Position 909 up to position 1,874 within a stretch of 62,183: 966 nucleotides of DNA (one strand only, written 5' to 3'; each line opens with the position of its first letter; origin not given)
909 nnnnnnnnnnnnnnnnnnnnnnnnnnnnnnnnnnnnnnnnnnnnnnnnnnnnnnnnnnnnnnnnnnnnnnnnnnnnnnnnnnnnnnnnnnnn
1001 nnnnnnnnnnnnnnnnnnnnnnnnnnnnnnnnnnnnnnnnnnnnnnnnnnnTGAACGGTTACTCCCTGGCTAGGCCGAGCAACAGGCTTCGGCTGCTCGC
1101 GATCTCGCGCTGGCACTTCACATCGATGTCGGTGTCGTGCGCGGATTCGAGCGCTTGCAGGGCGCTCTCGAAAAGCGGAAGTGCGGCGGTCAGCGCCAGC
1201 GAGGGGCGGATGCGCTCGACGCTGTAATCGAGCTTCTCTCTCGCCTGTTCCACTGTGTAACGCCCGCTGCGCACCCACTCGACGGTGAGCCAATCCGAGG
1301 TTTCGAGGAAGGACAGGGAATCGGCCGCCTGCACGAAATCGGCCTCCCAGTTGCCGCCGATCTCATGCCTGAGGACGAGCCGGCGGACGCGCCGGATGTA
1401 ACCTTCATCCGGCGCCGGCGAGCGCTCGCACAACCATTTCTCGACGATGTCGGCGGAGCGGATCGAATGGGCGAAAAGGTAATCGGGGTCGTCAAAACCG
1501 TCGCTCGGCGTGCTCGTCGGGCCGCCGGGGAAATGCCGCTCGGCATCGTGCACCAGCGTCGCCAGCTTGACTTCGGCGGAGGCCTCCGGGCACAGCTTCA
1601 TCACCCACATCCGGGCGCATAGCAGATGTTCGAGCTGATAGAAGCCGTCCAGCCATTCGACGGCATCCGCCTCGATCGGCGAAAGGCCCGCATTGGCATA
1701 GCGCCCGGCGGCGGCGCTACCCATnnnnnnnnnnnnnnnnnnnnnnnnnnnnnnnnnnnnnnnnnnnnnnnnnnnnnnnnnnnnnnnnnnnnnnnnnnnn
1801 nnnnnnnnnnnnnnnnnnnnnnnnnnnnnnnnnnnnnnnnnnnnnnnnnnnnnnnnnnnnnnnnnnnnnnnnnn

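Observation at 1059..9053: Split PEP-synthase-type kinase (PpsA/PpsB-like) translationally coupled to a molybdenum hydroxylase, tail-anchored CoxG and an HD phosphohydrolase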

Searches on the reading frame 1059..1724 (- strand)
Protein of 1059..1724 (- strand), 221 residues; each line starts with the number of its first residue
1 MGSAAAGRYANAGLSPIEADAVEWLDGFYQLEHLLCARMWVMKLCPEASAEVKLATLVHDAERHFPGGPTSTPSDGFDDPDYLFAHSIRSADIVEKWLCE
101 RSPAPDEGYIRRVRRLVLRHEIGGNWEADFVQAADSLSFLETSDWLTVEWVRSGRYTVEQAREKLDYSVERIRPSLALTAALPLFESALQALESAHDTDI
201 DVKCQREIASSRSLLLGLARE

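Call 5: search_protein_families(library=pfam, proteins=[window:1059-1724:-])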
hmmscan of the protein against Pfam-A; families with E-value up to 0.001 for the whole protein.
window:1059-1724:- (221 aa): 1 family
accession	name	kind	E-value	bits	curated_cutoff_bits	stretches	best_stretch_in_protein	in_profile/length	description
PF13875.12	DUF4202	-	0.00094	19.5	35.1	0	38-142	36-137/183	Domain of unknown function (DUF4202)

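Call 6: search_protein_families(library=ncbifam, proteins=[window:1059-1724:-], max_evalue=0.01)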
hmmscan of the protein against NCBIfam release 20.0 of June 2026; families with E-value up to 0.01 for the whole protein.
window:1059-1724:- (221 aa): 0 families

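Call 8: search_solved_structures(query=window:1059-1724:-, max_evalue=10)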
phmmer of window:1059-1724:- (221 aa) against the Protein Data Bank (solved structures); distinct sequences matched with E-value up to 10: 2.
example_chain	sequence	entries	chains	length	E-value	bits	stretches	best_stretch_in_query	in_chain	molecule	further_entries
6eri_BC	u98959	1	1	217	1.4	11.7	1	144-174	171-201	30S ribosomal protein S3, chloroplastic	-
4v61_AC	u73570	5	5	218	1.4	11.7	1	144-174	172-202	Ribosomal Protein S3 | 30S ribosomal protein S3, chloroplastic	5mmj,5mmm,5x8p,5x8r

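Call 35: find_homologous_proteins(query=window:1059-1724:-, max_evalue=0.001)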
Query window:1059-1724:- (221 aa): 394 proteins with E <= 0.001 among 2606 candidates; the best 120 are listed.
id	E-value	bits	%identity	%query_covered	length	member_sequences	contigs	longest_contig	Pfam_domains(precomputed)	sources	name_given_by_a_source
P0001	6.3e-127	440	91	96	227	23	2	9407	-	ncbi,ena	-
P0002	1.7e-110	386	79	97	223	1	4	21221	-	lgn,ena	-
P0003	1.7e-110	386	79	93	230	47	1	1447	-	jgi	jgi:hypothetical protein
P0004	2.7e-110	385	78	97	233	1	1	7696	-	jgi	jgi:hypothetical protein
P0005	4.4e-110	384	77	100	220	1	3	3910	-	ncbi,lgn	-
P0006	1.1e-109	383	77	100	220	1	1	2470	-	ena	-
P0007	5.9e-109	381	77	99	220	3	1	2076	-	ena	-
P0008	2.3e-108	379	75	100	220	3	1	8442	-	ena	-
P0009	2.9e-108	378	76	100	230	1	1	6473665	-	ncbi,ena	-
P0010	2.3e-107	376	75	99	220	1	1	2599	-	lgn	-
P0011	2.4e-106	372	74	97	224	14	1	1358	-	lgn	-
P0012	2.7e-106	372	73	99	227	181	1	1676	-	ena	-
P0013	6.6e-106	371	72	99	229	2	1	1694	-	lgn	-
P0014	1.4e-104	366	74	100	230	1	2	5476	-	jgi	-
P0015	2.8e-104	365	72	99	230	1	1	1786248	-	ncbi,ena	-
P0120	9.8e-70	253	55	95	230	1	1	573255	-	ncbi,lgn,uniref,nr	ncbi:HD domain-containing protein [Limibacillus halophilus]|uniref:HD domain-containing protein n=1 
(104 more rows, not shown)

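Call 43: predict_structure(alignment_id=A1)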
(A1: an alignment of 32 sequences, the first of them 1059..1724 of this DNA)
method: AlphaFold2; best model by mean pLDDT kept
length: 221 residues; sequences in the alignment: 32
mean_pLDDT: 89.6   pTM: 0.89
mean pLDDT of the five models: 89.6, 89.4, 88.6, 87.8, 87.5
residues with pLDDT >= 90: 158; 70-90: 43; 50-70: 13; < 50: 7
segments of 3 or more residues with pLDDT < 50: 1-3, 69-71
pLDDT, mean of each block of 10 residues (from residue 1): 68 93 94 97 97 98 60 65 88 98 97 97 93 97 89 90 93 94 95 91 90 90 59
secondary structure, 60 per line:
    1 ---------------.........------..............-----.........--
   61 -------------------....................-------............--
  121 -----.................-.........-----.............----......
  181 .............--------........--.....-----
elements in order: H16-24 H31-44 H50-58 H80-99 H107-118 H126-142 H144-152 H158-170 H175-193 H202-209 H212-216

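Call 45: find_encoding_contigs(protein=P0120, flank=10000, max_places=1)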
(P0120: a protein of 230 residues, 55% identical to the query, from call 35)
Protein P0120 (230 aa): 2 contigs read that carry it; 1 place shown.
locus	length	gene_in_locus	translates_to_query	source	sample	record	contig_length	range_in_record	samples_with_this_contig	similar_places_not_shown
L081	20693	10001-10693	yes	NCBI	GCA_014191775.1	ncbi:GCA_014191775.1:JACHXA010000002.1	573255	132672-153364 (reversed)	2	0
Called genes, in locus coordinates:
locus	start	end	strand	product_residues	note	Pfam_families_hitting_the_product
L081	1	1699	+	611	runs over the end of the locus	PF00391:PEP-utilizers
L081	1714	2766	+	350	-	PF01326:PPDK_N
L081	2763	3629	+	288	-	PF00941:FAD_binding_5, PF03450:CO_deh_flav_C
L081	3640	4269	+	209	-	PF06240:COXG, PF10604:Polyketide_cyc2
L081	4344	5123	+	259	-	PF17645:Amdase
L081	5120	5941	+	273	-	PF00561:Abhydrolase_1, PF12146:Hydrolase_4, PF12697:Abhydrolase_6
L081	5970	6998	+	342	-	PF26233:NicX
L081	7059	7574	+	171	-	PF00111:Fer2 (weak), PF13085:Fer2_3 (faint), PF01799:Fer2_2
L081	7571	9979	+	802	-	PF01315:Ald_Xan_dh_C, PF02738:MoCoBD_1, PF20256:MoCoBD_2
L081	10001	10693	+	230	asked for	-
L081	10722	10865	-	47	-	-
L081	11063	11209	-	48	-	PF13610:DDE_Tnp_IS240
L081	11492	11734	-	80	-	-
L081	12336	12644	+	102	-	PF11994:DUF3489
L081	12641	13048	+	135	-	PF11149:DUF2924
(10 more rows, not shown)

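Call 46: fold_search(model_id=the predicted structure, library=pdb)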
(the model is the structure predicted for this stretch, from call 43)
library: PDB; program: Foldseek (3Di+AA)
matches with E <= 10: 449; with E <= 0.001: 0
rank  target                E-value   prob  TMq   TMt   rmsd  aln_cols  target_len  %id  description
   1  5dqw_B                3.6e-03  1.00  0.54  0.63   6.4       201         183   16  The crystal structure of Bacillus subtilis YpgQ in complex with ADP (released 2016-04-27)
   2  3b57                  2.2e-02  1.00  0.54  0.65   4.8       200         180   15  Crystal structure of the Lin1889 protein (Q92AN1) from Listeria innocua. Northeast Structural Consortium target LkR65 (released 2007-11-06)
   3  5dqv_A                2.7e-02  1.00  0.52  0.59   6.0       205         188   16  The crystal structure of Bacillus subtilis YpgQ (released 2016-04-27)
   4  5dqw_A                3.4e-02  1.00  0.54  0.62   5.7       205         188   16  The crystal structure of Bacillus subtilis YpgQ in complex with ADP (released 2016-04-27)
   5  2pq7                  5.1e-02  1.00  0.49  0.59   5.0       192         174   13  Crystal structure of predicted HD superfamily hydrolase (104161995) from uncultured Thermotogales bacterium at 1.45 A re (released 2007-05-15)
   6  6dka_A                7.4e-02  0.99  0.39  0.38   9.2       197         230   11  Yeast Ddi2 Cyanamide Hydratase (released 2019-05-08)
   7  6dk9_A                7.4e-02  0.97  0.38  0.36  14.1       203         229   12  Yeast Ddi2 Cyanamide Hydratase (released 2019-05-08)
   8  6b7p_A                7.8e-02  0.92  0.35  0.28  11.0       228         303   14  Crystal structure of Legionella effector sdeD (lpg2509) (released 2018-04-18)
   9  6b7m_A                8.9e-02  0.92  0.38  0.30  11.0       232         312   13  Crystal structure of Legionella effector sdeD (lpg2509) in complex with Ubiquitin (released 2018-04-18)
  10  3dto_A                1.0e-01  1.00  0.49  0.56   5.9       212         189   14  Crystal structure of the metal-dependent HD domain-containing hydrolase BH2835 from Bacillus halodurans, Northeast Str (released 2008-09-09)
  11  6b7p_B                1.1e-01  0.91  0.38  0.30  10.9       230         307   12  Crystal structure of Legionella effector sdeD (lpg2509) (released 2018-04-18)
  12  6dka_H                1.2e-01  0.92  0.37  0.36  13.7       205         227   13  Yeast Ddi2 Cyanamide Hydratase (released 2019-05-08)
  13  6dk9_F                1.2e-01  0.92  0.36  0.34  13.8       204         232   13  Yeast Ddi2 Cyanamide Hydratase (released 2019-05-08)
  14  6rya_A                1.2e-01  0.92  0.36  0.28  12.6       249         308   10  Structure of Dup1 mutant H67A:Ubiquitin complex (released 2019-11-13)
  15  2paq_B                1.2e-01  0.72  0.31  0.37  10.1       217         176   14  Crystal structure of the 5'-deoxynucleotidase YfbR (released 2007-04-10)
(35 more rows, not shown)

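Call 70: search_solved_structures(query=A1, max_evalue=10, show_alignments=2)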
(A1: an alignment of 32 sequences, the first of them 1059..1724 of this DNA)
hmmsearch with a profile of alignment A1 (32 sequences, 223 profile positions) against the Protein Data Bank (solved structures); distinct sequences matched with E-value up to 10: 0.

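Call 71: search_protein_families(library=pfam, alignment_id=A1, max_evalue=0.1)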
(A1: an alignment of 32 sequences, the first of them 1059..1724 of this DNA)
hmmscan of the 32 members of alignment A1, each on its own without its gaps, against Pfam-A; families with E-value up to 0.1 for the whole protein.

A. member 1, window:1059-1724:- (221 aa): 1 family
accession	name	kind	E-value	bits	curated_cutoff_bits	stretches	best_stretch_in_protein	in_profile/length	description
PF13875.12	DUF4202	-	0.00094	19.5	35.1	1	38-142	36-137/183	Domain of unknown function (DUF4202)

B. families by the number of members that match (of 32 scanned): 5 families
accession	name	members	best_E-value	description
PF13875.12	DUF4202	31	2.6e-06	Domain of unknown function (DUF4202)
PF01966.28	HD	23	0.00073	HD domain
PF21151.2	CSN1_C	4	0.049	COP9 signalosome complex subunit 1, C-terminal helix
PF15957.10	Comm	1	0.037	Commissureless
PF21909.2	USP_UIM_N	1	0.078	Ubiquitin-specific protease UIM domain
